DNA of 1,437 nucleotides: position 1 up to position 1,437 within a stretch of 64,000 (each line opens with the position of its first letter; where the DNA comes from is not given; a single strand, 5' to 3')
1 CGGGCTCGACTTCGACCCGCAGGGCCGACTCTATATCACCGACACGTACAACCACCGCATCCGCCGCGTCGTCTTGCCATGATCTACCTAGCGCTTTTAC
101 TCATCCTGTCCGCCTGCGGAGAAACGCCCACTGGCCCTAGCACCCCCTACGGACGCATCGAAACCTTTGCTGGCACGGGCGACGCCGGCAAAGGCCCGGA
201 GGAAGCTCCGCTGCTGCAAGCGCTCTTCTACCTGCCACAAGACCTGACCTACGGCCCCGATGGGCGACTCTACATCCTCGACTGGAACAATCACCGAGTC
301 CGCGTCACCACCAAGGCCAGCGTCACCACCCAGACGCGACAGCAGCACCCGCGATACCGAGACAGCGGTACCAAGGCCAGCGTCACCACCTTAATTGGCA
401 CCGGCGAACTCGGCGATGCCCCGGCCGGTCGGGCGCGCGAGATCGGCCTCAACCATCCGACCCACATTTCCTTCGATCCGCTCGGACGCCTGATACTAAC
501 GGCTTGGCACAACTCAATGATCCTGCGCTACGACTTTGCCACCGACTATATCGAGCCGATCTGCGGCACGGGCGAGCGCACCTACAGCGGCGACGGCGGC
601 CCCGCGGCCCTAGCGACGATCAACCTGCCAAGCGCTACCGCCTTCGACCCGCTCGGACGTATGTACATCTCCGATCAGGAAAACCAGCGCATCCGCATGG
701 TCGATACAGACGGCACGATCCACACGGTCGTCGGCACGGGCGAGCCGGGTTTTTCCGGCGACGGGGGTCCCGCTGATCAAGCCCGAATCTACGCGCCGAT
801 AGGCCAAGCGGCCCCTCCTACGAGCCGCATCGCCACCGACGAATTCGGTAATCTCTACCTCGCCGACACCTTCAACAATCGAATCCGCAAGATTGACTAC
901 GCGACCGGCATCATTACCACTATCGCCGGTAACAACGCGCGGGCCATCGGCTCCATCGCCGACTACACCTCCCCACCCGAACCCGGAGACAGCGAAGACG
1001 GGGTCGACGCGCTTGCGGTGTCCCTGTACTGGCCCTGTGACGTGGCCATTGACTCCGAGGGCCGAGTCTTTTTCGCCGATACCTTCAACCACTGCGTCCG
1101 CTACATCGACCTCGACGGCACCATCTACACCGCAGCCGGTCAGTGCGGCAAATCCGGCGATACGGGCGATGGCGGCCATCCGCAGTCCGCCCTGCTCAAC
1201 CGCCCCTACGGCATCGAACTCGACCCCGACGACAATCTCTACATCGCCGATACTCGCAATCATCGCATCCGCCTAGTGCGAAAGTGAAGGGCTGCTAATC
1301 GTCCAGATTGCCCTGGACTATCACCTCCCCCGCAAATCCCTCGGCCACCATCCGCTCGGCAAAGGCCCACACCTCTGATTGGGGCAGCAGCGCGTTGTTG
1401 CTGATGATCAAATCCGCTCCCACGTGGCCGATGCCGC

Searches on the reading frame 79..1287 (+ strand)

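Call 73: search_protein_families(library=pfam, proteins=[window:79-1287:+], max_evalue=0.001)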
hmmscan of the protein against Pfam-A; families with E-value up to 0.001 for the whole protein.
window:79-1287:+ (402 aa): 5 families
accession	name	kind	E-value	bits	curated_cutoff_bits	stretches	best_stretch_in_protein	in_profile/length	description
PF25021.1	TEN_NHL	-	1.5e-26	93.7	27.1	2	162-220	122-178/357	Teneurin NHL domain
PF01436.27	NHL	-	6.5e-26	89.5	20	2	50-76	1-27/28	NHL repeat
PF06739.17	SBBP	-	4.9e-05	23.6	20.5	0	249-262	16-29/38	Beta-propeller repeat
PF23500.1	DUF7133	-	0.00019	21.3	27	0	53-77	331-355/385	Domain of unknown function (DUF7133)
PF08450.18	SGL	-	0.00058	20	26.3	0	257-350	146-217/246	SMP-30/Gluconolactonase/LRE-like region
